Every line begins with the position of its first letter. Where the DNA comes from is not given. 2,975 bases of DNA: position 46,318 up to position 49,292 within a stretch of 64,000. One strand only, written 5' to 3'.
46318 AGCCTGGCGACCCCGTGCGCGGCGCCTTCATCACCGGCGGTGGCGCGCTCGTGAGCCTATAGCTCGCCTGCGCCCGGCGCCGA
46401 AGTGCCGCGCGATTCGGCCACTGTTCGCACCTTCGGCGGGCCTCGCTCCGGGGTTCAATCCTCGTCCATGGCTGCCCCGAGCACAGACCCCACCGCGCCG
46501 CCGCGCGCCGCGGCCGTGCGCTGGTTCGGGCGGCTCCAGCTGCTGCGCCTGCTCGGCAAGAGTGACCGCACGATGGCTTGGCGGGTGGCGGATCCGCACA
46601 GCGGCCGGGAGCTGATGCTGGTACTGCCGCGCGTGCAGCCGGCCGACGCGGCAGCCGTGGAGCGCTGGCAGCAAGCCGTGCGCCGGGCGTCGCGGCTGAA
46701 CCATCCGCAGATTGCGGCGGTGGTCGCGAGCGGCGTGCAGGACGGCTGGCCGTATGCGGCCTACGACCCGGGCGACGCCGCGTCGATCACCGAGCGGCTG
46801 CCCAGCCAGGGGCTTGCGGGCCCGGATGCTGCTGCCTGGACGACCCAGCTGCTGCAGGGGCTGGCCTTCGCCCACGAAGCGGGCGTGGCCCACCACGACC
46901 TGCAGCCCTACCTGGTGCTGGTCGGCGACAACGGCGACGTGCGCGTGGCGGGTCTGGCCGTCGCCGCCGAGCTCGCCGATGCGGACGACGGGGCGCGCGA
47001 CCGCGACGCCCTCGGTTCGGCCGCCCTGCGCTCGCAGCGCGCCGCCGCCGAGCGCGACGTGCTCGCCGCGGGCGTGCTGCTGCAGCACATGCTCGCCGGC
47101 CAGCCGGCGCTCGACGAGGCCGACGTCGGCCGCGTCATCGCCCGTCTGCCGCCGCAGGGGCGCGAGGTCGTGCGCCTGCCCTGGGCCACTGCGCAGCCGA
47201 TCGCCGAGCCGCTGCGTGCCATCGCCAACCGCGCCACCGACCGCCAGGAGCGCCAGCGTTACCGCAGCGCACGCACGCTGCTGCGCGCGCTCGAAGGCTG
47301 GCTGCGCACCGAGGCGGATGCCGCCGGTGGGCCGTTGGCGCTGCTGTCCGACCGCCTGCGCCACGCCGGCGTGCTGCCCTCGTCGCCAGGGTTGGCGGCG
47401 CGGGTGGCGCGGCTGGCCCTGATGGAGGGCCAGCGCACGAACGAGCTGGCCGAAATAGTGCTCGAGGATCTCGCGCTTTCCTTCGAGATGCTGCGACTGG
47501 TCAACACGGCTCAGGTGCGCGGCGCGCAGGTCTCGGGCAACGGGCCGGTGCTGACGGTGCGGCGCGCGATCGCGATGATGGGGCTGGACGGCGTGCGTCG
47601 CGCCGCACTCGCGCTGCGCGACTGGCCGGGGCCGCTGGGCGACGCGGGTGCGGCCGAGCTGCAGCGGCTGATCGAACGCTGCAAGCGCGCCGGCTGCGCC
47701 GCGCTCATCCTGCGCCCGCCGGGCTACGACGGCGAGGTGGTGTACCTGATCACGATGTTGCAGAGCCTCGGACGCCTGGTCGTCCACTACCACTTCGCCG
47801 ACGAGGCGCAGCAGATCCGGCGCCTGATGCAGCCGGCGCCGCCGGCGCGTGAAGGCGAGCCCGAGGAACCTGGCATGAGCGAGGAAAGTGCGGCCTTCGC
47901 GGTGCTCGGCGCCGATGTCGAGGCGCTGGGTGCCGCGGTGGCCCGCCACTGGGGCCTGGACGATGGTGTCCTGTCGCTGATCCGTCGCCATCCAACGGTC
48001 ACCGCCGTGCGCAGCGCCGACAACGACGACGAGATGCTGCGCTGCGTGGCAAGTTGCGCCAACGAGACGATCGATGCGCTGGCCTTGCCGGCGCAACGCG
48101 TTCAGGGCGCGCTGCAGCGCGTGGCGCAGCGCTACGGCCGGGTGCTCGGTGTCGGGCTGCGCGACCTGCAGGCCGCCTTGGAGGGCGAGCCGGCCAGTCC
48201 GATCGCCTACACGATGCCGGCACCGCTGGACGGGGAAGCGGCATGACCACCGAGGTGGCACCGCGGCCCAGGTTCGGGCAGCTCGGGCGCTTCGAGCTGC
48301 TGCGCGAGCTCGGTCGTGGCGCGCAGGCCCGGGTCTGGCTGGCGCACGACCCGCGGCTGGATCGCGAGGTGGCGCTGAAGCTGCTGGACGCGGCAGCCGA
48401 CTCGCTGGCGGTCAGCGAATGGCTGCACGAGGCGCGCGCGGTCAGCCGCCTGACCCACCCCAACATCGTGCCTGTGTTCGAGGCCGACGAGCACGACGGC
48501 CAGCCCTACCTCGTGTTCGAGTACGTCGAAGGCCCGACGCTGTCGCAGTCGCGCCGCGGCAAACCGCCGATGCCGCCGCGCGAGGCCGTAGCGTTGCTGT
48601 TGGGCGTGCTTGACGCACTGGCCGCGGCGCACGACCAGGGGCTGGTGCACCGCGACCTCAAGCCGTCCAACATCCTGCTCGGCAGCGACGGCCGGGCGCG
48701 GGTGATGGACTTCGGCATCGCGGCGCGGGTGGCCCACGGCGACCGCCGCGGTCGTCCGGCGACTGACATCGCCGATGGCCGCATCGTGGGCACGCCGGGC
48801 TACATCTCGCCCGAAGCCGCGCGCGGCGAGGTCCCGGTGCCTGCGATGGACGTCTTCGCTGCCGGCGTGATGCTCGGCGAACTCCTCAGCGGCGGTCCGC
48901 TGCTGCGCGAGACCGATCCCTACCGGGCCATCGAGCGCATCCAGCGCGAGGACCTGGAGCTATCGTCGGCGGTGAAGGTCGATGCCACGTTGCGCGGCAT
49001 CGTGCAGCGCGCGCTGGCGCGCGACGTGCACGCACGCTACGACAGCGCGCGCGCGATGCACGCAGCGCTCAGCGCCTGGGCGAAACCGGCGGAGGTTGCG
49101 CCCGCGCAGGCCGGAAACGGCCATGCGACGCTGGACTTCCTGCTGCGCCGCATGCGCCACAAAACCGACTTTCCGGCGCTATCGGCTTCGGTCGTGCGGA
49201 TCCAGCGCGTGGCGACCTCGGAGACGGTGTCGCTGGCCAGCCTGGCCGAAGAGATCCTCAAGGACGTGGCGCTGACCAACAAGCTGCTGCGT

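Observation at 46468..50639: Translationally coupled pseudokinase-HDOD and active Ser/Thr kinase-HDOD-GAF pair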

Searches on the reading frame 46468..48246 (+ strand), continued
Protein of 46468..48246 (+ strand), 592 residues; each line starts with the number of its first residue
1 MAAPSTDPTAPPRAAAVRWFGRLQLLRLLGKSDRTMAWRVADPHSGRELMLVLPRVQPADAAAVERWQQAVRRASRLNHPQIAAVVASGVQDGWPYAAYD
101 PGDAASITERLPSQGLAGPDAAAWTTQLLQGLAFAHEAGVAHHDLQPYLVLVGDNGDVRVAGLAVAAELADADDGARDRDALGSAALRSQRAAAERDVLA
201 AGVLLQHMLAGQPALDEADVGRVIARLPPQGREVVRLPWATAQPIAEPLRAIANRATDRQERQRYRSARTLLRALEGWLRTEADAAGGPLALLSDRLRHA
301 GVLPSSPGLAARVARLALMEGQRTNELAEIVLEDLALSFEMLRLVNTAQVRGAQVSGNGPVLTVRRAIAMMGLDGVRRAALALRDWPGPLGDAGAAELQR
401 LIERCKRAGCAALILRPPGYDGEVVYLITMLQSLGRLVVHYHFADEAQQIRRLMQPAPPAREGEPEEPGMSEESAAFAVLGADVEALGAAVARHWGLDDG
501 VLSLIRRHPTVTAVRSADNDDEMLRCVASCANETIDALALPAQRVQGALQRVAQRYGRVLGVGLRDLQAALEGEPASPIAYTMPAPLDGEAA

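Call 72: search_protein_families(library=padloc, proteins=[window:46468-48243:+], max_evalue=0.001)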
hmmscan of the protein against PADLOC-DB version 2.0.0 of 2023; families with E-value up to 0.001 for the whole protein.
window:46468-48243:+ (592 aa): 22 families
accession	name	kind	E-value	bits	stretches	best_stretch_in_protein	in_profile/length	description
PDLC04042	PD-T4-6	-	1.1e-25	88.9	1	21-282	9-276/292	-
PDLC04043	PD-T4-6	-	5e-22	76.6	1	17-303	11-294/452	-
PDLC04047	PD-T4-6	-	2.7e-21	74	1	20-282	9-276/327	-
PDLC04053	PD-T4-6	-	7.7e-21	72.8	1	19-282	7-275/311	-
PDLC04054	PD-T4-6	-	3.3e-20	70.8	1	41-310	30-305/347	-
PDLC04061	PD-T4-6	-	2.8e-17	61.4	1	21-311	16-317/510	-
PDLC04048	PD-T4-6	-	8.1e-17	59.6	1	58-277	49-271/354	-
PDLC03920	MkoA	-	1.5e-15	54.6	1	57-336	45-331/1112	-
PDLC04057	PD-T4-6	-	1.8e-15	54.9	1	59-282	47-274/443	-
PDLC04052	PD-T4-6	-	1.5e-14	52.1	1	60-278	49-276/496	-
PDLC04039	PD-T4-6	-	7e-14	49.7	1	19-285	12-283/458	-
PDLC04138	mad6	-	1.8e-13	48.2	1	55-267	385-606/659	mads_6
PDLC04050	PD-T4-6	-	1.5e-12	45.2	1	19-274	61-322/480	-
PDLC04040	PD-T4-6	-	3.8e-12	43.7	1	47-271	20-258/547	-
PDLC04060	PD-T4-6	-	4.5e-12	43.6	1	60-276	48-267/486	-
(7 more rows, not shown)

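Call 81: find_encoding_contigs(protein=P0196, flank=4000, max_places=2)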
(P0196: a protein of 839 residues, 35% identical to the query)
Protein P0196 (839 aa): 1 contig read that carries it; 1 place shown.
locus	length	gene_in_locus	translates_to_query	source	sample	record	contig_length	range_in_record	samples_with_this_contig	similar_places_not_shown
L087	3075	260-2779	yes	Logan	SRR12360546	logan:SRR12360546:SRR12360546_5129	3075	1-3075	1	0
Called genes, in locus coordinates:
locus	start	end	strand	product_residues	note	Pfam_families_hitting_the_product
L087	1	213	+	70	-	?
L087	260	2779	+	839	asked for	PF00069:Pkinase, PF07714:PK_Tyr_Ser-Thr, PF08668:HDOD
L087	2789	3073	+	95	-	?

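Call 82: find_encoding_contigs(protein=P0220, flank=4000, max_places=2)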
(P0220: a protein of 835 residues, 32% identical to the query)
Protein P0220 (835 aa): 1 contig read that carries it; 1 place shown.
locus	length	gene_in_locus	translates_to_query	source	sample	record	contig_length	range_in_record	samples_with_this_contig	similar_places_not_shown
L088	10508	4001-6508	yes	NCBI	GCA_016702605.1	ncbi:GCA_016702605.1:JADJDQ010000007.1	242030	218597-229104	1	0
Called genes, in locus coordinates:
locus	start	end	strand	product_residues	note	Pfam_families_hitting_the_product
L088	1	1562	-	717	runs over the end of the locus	PF07732:Cu-oxidase_3 (weak), PF07731:Cu-oxidase_2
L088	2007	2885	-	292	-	PF13365:Trypsin_2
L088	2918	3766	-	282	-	PF19974:TCAD9 (weak), PF01163:RIO1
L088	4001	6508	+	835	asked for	PF00069:Pkinase, PF01636:APH (faint), PF07714:PK_Tyr_Ser-Thr, PF03109:ABC1 (weak), PF08668:HDOD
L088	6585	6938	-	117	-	PF13682:CZB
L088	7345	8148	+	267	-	PF01471:PG_binding_1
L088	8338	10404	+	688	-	PF03477:ATP-cone, PF13597:NRDD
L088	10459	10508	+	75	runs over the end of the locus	PF13597:NRDD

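Call 83: find_encoding_contigs(protein=P0241, flank=4000, max_places=2)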
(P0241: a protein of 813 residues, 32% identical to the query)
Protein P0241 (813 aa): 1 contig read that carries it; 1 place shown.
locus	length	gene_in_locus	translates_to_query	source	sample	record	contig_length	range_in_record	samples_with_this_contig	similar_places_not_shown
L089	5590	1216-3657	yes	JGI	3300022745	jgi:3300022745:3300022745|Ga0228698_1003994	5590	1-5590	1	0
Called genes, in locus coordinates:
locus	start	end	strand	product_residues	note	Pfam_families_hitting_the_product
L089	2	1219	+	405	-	?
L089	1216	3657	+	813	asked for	PF00069:Pkinase, PF07714:PK_Tyr_Ser-Thr, PF08668:HDOD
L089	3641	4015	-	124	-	PF11731:Cdd1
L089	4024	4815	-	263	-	PF01726:LexA_DNA_bind, PF00717:Peptidase_S24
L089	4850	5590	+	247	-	?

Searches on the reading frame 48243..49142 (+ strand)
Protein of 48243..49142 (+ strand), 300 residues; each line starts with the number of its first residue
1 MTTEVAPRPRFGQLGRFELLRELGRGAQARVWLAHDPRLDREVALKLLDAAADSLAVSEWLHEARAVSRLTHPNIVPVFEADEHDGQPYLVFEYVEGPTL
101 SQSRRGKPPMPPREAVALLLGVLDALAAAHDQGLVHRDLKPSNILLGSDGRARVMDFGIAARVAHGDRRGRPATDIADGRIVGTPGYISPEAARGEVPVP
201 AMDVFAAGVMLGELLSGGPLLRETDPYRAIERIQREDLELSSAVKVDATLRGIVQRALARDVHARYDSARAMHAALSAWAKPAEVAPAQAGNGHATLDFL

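Call 80: search_solved_structures(query=window:48243-49142:+, max_evalue=1e-35, show_alignments=5)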
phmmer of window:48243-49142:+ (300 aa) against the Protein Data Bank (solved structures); distinct sequences matched with E-value up to 1e-35: 14.
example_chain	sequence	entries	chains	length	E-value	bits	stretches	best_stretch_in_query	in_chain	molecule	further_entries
9ruk_A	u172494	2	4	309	1.9e-41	145.9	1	14-278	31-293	Serine/threonine-protein kinase StkP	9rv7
9ruj_A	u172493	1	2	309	2.4e-41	145.5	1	14-278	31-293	Serine/threonine-protein kinase StkP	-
9ru3_A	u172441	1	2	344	2.9e-41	145.3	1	14-278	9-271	Serine/threonine-protein kinase StkP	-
5u94_A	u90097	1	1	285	3.9e-40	141.6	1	15-276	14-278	Serine/threonine-protein kinase PknB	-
6b2p_A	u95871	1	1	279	4.2e-40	141.5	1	15-276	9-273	Serine/threonine-protein kinase PknB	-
1o6y_A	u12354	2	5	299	4.3e-40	141.5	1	15-276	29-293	SERINE/THREONINE-PROTEIN KINASE PKNB | Probable serine/threonine-protein kinase pknB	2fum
1mru_A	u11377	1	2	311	4.3e-40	141.4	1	15-276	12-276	Probable serine/threonine-protein kinase pknB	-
3orm_A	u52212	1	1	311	9.5e-40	140.3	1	15-276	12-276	Serine/threonine protein kinase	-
6i2p_A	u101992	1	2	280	4.1e-39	138.2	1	15-276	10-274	Serine/threonine-protein kinase PknB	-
3ori_A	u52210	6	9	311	5.7e-39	137.8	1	15-276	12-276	Serine/threonine protein kinase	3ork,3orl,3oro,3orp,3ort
3f61_A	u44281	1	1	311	9.2e-39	137.1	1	15-276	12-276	Serine/threonine-protein kinase pknB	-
3f69_A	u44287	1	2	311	1.2e-38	136.7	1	15-276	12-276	Serine/threonine-protein kinase pknB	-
9ymt_A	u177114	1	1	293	9.3e-37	130.5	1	16-277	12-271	Serine/Threonine Kinase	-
4eqm_A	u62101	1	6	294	9.4e-37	130.5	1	16-277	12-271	Protein kinase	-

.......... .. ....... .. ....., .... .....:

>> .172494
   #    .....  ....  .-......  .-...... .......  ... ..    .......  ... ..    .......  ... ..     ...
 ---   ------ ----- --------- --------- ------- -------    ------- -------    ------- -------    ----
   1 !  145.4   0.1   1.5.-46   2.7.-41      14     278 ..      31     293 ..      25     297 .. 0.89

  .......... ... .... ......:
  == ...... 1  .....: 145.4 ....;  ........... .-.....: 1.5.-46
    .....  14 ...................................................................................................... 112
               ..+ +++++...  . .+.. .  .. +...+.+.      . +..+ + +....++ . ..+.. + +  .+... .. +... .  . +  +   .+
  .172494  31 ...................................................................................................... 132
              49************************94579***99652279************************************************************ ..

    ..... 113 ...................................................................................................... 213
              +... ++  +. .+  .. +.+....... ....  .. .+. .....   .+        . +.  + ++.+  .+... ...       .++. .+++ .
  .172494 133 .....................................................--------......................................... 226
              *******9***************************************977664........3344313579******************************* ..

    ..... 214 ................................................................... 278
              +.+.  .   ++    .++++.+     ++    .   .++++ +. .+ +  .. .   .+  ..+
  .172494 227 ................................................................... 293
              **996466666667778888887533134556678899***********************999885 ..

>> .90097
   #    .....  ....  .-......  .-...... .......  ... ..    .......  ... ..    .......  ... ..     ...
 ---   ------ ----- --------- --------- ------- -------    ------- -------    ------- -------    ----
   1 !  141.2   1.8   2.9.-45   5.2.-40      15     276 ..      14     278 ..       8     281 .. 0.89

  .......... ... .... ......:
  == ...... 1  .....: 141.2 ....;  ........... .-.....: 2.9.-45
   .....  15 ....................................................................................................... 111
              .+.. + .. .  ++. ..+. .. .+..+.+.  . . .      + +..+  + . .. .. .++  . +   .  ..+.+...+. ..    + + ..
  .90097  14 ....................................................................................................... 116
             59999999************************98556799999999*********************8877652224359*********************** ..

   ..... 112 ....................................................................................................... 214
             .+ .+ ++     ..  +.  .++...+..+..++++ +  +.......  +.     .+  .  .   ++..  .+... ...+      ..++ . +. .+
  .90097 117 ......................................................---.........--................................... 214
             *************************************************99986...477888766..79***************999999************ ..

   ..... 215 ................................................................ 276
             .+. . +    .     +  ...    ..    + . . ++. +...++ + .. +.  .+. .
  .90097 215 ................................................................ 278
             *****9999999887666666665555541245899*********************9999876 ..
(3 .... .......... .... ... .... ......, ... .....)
